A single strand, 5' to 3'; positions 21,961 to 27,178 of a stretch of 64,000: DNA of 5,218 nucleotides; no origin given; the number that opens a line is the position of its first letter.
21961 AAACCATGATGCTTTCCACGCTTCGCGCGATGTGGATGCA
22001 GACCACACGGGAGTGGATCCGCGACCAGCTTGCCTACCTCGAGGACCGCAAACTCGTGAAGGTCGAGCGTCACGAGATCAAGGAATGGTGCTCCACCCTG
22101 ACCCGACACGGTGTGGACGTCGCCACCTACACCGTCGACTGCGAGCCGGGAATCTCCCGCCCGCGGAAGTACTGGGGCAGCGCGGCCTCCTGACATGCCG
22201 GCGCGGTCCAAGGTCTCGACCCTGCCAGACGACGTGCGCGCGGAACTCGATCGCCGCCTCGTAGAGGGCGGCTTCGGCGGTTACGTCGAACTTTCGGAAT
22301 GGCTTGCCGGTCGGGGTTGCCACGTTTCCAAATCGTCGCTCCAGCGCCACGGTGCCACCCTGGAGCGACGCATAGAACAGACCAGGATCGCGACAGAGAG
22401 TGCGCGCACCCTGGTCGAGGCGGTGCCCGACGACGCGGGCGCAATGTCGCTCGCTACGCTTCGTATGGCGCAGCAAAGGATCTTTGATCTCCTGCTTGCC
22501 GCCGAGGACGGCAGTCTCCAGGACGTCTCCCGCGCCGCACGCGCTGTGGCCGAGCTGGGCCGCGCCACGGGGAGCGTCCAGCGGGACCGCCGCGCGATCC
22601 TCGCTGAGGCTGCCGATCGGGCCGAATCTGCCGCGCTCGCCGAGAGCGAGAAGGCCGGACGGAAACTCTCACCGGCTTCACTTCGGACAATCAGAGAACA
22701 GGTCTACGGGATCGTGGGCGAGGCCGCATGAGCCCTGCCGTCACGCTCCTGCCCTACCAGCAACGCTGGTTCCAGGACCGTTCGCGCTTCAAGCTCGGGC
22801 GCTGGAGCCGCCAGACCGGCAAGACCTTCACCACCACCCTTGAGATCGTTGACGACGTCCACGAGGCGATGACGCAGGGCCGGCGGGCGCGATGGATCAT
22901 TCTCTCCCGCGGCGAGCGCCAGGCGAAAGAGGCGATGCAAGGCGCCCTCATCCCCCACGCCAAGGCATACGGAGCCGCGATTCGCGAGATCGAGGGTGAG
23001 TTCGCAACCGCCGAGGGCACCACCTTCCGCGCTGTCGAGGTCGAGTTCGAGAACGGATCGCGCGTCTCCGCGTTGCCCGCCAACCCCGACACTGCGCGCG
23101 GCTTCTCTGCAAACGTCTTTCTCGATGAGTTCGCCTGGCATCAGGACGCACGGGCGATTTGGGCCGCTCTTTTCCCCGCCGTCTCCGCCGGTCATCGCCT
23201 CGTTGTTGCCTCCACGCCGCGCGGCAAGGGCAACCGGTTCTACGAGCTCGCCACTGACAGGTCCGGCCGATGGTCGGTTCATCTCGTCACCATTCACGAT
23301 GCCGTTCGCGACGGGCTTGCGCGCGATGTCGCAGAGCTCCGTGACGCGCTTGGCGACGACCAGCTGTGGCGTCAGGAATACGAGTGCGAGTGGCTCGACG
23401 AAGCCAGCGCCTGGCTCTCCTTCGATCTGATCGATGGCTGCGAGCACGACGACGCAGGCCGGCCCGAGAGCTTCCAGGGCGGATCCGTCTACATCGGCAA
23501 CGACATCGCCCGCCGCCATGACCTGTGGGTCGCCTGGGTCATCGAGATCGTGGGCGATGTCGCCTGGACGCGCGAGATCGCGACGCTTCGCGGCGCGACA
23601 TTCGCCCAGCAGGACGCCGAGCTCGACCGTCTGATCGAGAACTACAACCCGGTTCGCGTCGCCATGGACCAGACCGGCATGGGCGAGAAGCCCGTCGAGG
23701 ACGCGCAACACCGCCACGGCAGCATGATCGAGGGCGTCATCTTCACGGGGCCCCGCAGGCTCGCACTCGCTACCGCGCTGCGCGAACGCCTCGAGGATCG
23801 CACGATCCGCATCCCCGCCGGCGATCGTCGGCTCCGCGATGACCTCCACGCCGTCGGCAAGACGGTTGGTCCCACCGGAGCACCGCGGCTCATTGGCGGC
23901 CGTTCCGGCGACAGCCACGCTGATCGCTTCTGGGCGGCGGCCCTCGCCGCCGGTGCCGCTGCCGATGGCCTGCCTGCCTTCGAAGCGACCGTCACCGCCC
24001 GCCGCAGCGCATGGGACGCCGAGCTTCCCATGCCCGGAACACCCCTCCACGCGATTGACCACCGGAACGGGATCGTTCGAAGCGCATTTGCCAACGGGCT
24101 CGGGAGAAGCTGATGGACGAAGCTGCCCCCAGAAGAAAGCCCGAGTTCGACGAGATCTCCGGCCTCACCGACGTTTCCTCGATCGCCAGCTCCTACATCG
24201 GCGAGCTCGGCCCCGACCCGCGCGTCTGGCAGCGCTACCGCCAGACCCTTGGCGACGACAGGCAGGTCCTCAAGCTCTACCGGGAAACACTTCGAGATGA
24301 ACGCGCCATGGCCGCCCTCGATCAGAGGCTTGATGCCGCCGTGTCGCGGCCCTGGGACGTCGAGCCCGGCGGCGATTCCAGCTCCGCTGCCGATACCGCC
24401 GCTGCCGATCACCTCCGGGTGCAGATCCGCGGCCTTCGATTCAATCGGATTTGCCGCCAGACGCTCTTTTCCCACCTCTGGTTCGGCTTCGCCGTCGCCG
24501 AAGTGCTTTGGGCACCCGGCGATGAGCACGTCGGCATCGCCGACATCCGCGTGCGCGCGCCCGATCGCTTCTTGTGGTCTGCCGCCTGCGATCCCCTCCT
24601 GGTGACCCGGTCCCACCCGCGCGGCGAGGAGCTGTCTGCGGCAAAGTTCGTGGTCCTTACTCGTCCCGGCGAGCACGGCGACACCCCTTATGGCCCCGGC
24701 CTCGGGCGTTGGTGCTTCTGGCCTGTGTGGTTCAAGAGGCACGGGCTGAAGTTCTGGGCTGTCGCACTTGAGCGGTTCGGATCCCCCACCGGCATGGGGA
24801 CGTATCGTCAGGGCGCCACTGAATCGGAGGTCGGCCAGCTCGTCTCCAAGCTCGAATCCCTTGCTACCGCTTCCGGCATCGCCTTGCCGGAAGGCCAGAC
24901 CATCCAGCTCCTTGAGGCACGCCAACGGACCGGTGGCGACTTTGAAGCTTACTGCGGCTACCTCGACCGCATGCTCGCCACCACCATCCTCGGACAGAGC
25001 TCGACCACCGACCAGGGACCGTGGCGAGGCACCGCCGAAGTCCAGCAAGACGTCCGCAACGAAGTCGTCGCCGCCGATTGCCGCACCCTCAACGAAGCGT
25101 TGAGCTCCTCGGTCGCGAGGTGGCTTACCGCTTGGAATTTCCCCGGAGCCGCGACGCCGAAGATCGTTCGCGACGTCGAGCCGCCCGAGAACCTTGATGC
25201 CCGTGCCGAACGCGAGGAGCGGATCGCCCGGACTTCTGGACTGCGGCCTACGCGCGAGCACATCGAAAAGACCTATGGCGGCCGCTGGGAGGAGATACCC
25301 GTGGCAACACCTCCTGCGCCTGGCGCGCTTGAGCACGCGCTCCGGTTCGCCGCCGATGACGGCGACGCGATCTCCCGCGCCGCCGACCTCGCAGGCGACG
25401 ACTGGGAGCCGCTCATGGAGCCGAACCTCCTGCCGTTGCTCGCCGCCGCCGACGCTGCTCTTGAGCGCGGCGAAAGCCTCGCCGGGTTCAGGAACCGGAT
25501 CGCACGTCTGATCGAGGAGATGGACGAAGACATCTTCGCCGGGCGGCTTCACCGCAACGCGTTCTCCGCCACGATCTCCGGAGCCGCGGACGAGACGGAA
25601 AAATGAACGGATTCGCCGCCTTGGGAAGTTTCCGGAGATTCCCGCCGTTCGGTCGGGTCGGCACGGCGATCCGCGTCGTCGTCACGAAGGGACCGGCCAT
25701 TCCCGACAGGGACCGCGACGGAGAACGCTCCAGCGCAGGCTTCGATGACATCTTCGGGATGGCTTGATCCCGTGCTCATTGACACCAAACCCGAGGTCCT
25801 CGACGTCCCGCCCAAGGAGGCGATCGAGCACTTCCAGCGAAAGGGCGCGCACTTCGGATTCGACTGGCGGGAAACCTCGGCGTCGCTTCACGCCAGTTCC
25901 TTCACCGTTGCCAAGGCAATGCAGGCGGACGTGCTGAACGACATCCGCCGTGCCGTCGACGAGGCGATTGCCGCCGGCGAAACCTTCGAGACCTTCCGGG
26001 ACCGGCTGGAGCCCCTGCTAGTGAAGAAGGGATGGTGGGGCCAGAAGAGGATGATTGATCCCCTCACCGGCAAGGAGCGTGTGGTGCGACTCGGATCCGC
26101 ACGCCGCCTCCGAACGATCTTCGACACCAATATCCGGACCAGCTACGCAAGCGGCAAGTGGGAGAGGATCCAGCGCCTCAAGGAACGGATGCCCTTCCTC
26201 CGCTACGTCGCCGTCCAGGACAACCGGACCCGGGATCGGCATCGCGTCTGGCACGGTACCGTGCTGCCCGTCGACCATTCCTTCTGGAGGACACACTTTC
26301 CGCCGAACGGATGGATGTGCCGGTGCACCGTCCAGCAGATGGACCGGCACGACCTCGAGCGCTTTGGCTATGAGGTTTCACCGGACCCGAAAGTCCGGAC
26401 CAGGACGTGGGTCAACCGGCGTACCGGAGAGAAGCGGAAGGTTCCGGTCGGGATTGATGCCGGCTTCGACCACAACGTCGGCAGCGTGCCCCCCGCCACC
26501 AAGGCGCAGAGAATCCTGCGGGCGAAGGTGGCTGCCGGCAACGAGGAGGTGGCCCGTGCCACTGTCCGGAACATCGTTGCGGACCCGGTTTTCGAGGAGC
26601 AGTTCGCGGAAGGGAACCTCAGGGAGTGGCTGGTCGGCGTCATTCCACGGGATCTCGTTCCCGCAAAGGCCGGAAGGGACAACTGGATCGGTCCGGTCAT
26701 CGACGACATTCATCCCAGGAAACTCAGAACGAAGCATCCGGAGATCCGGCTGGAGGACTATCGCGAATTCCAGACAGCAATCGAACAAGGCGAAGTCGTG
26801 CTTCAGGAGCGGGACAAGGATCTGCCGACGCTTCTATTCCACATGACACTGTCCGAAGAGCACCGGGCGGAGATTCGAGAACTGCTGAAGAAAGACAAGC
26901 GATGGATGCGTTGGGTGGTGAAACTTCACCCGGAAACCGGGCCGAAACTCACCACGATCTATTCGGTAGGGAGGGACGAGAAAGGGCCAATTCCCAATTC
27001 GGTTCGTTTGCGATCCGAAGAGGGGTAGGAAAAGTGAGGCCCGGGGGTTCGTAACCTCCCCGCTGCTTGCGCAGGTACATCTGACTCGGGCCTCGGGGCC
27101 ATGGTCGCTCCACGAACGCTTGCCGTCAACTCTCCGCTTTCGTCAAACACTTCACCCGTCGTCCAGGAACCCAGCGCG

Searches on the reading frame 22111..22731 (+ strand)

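Call 78: search_protein_families(library=phrogs, proteins=[window:22111-22731:+], max_evalue=0.001)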
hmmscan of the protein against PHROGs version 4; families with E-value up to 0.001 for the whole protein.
window:22111-22731:+ (206 aa): 2 families
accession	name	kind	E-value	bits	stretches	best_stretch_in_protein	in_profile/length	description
phrog_426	-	head and packaging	1.7e-31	110.9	1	29-202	2-183/184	terminase small subunit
phrog_15000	-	unknown function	1e-06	30.1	1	31-85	4-58/109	-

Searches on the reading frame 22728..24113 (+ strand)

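Call 24: search_protein_families(library=phrogs, proteins=[window:22728-24113:+], max_evalue=0.001)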
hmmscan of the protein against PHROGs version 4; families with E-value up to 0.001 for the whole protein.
window:22728-24113:+ (461 aa): 8 families
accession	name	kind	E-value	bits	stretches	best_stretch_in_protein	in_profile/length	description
phrog_5909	-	head and packaging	5.2e-53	181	1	157-407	2-264/285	terminase large subunit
phrog_2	-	head and packaging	1e-39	137.9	1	5-357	264-549/807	terminase large subunit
phrog_7579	-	head and packaging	4.8e-16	59.7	1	11-237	9-228/239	terminase large subunit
phrog_5713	-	head and packaging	1.1e-14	55.5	1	288-407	2-121/143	terminase large subunit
phrog_9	-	head and packaging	1.3e-11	45.1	1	194-319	421-577/812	terminase large subunit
phrog_3746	-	head and packaging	3e-08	34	1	7-226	144-368/374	terminase large subunit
phrog_22646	-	unknown function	1e-07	32.4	1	5-185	35-207/374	-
phrog_36964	-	head and packaging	1e-07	31.4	1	98-183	487-575/890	terminase large subunit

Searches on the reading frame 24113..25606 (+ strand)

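Call 24: search_protein_families(library=phrogs, proteins=[window:24113-25606:+], max_evalue=0.001)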
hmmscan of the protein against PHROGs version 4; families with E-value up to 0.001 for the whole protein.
window:24113-25606:+ (497 aa): 4 families
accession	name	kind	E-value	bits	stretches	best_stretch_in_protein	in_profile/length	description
phrog_113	-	head and packaging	1.2e-87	296.3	1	32-496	51-517/1272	portal protein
phrog_10231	-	unknown function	5.2e-19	69.7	1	258-384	2-127/256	-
phrog_35074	-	unknown function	4.2e-09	35.9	1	207-349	180-323/890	-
phrog_25139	-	unknown function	5e-06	27.6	1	175-274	2-100/108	-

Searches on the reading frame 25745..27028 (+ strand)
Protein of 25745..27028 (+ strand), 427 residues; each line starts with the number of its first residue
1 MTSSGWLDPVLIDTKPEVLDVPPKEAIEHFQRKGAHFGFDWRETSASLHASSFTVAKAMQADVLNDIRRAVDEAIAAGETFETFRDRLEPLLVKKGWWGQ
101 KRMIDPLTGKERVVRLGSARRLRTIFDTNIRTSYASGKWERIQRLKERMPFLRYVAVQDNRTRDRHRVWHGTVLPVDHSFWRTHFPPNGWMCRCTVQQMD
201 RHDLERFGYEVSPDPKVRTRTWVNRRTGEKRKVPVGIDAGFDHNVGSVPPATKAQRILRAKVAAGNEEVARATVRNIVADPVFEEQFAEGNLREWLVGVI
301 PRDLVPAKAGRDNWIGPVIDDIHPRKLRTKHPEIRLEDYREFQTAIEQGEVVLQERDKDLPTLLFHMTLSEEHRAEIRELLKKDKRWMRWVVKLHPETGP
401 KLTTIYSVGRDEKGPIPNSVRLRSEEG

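Call 24: search_protein_families(library=phrogs, proteins=[window:25745-27028:+], max_evalue=0.001)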
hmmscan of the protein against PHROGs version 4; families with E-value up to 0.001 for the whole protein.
window:25745-27028:+ (427 aa): 9 families
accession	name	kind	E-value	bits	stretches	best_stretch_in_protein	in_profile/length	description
phrog_220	-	head and packaging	5.2e-91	307.3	1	17-371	896-1242/1338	minor head protein and DNA pilot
phrog_28631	-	unknown function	1.7e-29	103.9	1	119-246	114-241/550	-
phrog_19194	-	unknown function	2.7e-22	80.1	1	110-205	111-206/438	-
phrog_23416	-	unknown function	6.2e-18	65.9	1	116-201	94-179/459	-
phrog_35074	-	unknown function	6.8e-13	48.4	1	121-201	553-633/890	-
phrog_2468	-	head and packaging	5.6e-07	30.3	1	54-180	139-242/303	head morphogenesis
phrog_6577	-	unknown function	1.3e-06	28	1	47-196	98-226/1066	-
phrog_3517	-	head and packaging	8.7e-05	23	1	126-198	239-327/371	head morphogenesis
phrog_595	-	head and packaging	0.00033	21.1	1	152-211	250-312/513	head maturation protease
